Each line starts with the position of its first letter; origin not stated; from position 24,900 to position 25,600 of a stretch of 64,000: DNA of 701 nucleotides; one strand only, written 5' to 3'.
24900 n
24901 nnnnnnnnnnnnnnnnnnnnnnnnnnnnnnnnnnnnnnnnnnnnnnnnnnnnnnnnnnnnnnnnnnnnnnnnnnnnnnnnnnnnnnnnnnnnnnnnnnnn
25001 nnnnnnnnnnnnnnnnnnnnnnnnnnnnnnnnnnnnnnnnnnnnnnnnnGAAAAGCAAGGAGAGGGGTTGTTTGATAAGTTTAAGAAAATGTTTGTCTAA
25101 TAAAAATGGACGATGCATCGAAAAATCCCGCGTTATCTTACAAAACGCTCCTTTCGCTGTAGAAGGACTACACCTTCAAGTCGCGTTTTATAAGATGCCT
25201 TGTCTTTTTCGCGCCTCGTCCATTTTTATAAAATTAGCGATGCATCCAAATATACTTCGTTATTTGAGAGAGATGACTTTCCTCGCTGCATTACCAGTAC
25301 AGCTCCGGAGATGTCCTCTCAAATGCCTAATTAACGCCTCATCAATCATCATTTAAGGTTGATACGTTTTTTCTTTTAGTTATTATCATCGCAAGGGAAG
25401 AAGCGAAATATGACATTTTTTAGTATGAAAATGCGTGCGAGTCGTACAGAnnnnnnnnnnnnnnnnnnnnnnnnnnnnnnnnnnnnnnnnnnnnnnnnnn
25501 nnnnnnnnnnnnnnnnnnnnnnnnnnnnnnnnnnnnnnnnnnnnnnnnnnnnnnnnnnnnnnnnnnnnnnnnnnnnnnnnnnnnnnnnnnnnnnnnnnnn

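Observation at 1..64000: Window-wide signature of reductive evolution: four pseudogenes plus motif-degenerate intact ORFs in 64 kb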

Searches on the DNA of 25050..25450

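Call 34: search_rna_families(source=window, start=25050, end=25450, threshold=evalue, max_evalue=1)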
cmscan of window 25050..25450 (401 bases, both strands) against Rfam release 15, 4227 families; matches with E-value up to 1: 0.
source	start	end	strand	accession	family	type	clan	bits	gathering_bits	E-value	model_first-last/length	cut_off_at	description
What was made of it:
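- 25101..25409 (.): GC-rich non-coding island (GC 0.395) upstream of the bioW remnant, part of the same lineage-specific insert. No Rfam match (call 34).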
